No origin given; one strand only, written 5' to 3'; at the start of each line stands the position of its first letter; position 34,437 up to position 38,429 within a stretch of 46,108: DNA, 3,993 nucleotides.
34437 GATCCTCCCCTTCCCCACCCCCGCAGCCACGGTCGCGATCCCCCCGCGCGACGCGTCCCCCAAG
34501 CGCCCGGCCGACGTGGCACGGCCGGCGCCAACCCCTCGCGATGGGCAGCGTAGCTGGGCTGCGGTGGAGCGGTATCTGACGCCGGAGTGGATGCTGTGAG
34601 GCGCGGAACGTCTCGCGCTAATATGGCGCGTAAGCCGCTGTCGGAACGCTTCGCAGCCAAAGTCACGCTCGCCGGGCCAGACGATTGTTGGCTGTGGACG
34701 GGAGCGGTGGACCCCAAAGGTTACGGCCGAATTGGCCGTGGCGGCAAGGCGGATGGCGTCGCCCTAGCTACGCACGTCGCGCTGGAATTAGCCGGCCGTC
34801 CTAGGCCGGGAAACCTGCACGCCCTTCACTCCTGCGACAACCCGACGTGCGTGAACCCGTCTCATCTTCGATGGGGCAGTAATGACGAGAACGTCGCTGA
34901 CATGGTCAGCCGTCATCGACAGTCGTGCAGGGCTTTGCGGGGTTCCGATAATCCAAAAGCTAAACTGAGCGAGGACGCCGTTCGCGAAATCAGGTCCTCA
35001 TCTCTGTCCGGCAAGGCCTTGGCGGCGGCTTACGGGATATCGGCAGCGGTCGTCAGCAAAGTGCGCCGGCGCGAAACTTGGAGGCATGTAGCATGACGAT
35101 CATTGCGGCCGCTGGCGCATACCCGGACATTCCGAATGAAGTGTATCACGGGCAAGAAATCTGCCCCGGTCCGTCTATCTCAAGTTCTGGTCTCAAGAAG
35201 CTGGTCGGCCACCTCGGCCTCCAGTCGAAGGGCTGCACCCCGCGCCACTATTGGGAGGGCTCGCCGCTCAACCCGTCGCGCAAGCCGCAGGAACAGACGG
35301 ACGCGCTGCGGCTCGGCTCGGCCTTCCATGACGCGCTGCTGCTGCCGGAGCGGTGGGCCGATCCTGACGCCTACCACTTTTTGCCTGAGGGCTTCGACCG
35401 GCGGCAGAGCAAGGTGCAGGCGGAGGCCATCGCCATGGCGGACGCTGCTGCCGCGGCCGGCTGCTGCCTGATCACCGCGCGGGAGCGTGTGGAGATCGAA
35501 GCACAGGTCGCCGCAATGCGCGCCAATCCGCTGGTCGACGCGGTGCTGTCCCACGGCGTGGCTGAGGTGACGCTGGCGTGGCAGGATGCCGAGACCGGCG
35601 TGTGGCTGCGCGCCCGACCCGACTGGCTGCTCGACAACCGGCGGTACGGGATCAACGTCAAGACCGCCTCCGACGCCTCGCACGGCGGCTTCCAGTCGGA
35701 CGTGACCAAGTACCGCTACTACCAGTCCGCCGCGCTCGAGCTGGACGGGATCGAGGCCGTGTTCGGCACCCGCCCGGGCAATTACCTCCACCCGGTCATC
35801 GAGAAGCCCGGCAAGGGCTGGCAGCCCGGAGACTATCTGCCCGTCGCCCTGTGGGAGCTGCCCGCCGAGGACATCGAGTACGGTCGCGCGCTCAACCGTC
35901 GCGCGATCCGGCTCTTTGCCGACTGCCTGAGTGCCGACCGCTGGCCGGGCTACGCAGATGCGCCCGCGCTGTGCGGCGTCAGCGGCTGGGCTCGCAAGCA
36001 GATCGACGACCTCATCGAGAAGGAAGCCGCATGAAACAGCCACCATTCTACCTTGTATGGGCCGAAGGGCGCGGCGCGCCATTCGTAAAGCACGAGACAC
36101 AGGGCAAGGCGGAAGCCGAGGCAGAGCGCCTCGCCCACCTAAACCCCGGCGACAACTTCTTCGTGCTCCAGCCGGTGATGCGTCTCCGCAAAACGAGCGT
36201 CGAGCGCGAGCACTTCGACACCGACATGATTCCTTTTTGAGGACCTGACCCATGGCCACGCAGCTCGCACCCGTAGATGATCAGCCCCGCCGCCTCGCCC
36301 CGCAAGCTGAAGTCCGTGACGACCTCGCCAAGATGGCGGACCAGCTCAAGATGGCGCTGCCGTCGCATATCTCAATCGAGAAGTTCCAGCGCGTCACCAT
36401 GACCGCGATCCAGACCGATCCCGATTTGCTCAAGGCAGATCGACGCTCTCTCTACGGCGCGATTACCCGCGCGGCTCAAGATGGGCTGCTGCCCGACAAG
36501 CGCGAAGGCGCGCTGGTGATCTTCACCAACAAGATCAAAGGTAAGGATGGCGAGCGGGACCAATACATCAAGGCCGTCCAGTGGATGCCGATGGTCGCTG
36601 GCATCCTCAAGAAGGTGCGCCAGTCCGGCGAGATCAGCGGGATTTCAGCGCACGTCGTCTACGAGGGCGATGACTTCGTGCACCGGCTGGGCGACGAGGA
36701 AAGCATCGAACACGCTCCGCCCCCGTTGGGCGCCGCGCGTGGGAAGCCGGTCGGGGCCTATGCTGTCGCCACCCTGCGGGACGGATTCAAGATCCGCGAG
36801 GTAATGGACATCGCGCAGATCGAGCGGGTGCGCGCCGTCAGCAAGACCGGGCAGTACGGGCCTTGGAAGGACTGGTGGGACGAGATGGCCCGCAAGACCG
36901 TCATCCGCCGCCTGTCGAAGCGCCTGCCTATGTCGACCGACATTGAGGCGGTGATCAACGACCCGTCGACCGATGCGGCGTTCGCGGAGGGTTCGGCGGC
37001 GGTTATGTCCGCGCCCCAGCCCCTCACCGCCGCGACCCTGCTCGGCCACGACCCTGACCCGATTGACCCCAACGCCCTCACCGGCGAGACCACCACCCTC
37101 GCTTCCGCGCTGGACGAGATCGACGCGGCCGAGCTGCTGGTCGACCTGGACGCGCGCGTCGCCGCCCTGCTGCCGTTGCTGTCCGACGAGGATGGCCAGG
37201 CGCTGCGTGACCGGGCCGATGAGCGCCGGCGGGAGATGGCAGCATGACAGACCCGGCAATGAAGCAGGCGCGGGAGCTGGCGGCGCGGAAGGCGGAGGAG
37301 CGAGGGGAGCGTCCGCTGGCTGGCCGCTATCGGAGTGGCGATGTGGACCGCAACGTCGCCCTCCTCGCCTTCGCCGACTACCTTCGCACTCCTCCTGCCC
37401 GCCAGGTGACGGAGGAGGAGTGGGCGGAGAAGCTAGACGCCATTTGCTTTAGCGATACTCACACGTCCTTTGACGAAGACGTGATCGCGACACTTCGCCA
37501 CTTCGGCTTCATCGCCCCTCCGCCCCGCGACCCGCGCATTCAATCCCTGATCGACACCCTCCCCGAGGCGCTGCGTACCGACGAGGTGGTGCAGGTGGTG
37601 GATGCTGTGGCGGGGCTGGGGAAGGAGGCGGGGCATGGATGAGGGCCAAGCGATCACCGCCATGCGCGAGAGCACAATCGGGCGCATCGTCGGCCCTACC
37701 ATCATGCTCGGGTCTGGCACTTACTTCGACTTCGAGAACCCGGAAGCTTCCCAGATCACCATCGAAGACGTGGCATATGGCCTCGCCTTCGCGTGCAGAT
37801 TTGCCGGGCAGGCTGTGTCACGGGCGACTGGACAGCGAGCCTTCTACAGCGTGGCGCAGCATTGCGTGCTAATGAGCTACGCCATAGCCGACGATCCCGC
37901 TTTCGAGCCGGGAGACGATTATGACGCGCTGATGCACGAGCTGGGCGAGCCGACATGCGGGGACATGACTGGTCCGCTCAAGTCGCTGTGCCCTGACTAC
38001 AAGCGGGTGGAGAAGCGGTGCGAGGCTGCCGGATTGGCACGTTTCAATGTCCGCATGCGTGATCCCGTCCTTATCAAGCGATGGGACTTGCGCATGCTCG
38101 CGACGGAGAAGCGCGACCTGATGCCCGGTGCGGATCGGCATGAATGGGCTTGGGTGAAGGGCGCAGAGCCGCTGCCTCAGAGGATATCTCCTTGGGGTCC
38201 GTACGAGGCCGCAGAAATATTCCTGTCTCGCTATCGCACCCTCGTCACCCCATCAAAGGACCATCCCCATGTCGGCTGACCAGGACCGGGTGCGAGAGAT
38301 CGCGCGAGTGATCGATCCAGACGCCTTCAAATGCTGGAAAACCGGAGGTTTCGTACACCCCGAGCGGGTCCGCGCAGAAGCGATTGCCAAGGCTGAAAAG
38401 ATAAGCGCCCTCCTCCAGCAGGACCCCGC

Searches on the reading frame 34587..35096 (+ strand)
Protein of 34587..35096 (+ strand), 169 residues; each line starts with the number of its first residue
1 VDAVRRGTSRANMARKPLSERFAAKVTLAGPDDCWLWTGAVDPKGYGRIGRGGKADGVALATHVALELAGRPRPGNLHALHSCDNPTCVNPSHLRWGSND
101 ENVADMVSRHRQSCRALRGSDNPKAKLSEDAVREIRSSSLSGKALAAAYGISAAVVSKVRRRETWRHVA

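Call 77: search_protein_families(library=phrogs, proteins=[window:34587-35096:+], max_evalue=0.001)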
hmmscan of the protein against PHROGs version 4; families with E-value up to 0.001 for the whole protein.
window:34587-35096:+ (169 aa): 8 families
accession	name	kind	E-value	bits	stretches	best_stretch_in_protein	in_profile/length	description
phrog_826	-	DNA, RNA and nucleotide metabolism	2.5e-27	97.2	1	5-115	57-170/281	HNH endonuclease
phrog_1872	-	DNA, RNA and nucleotide metabolism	8e-25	88.7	1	13-126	14-129/166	endonuclease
phrog_59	-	DNA, RNA and nucleotide metabolism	3.2e-22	80.5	1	33-168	157-275/423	HNH endonuclease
phrog_6254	-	DNA, RNA and nucleotide metabolism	1.9e-19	71.5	1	26-161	6-149/154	HNH endonuclease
phrog_3593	-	DNA, RNA and nucleotide metabolism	4.3e-19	70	1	11-117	48-151/210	HNH endonuclease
phrog_1492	-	DNA, RNA and nucleotide metabolism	3.8e-11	43.8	1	33-112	79-165/414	HNH endonuclease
phrog_4842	-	DNA, RNA and nucleotide metabolism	1.7e-05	25.7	1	19-101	64-142/154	HNH endonuclease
phrog_6156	-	DNA, RNA and nucleotide metabolism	0.00016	22.1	1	110-168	169-230/261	endonuclease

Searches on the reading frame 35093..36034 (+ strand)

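Call 77: search_protein_families(library=phrogs, proteins=[window:35093-36034:+], max_evalue=0.001)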
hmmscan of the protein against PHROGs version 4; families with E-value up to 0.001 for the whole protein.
window:35093-36034:+ (313 aa): 2 families
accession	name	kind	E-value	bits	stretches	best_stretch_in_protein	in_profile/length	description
phrog_412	-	DNA, RNA and nucleotide metabolism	1.6e-60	206.6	1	2-311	133-417/440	exonuclease VIII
phrog_607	-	DNA, RNA and nucleotide metabolism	1.6e-15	57.4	1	62-286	616-858/883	exonuclease VII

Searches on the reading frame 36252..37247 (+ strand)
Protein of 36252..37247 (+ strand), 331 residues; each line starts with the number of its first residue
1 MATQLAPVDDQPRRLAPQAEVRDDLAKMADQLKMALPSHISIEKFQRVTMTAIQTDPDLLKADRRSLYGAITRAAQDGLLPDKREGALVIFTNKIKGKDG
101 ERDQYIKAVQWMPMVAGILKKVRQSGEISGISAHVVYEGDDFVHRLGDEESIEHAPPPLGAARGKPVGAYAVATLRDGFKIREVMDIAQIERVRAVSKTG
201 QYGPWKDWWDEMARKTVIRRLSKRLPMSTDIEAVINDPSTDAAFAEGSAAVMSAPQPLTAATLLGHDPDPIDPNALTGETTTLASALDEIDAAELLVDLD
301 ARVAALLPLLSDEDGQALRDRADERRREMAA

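Call 77: search_protein_families(library=phrogs, proteins=[window:36252-37247:+], max_evalue=0.001)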
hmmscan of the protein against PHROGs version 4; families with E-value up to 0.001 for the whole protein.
window:36252-37247:+ (331 aa): 3 families
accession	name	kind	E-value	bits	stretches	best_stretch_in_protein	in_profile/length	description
phrog_148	-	DNA, RNA and nucleotide metabolism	9.8e-67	227.2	1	11-251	19-250/387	RecT-like ssDNA annealing protein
phrog_34786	-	unknown function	2.4e-11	44.8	1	26-94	36-106/116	-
phrog_2780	-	DNA, RNA and nucleotide metabolism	1.3e-07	32.4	1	115-221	93-194/369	RecT-like ssDNA annealing protein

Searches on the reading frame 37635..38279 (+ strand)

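Call 77: search_protein_families(library=phrogs, proteins=[window:37635-38279:+], max_evalue=0.001)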
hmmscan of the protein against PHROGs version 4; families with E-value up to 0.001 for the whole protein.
window:37635-38279:+ (214 aa): 5 families
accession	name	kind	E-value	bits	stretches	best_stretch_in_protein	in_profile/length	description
phrog_318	-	other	1.1e-60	206.8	1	6-211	83-275/296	deoxyribonucleoside 5' monophosphate phosphatase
phrog_8467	-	other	1.1e-45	156.8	1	10-204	12-192/195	deoxyribonucleoside 5' monophosphate phosphatase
phrog_20276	-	unknown function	5.7e-20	72.7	1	27-131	8-99/103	-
phrog_6402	-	other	2e-11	45.1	1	100-204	1-105/111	deoxyribonucleoside 5' monophosphate phosphatase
phrog_21461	-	other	7.8e-08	32.8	1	27-77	8-51/52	phosphohydrolase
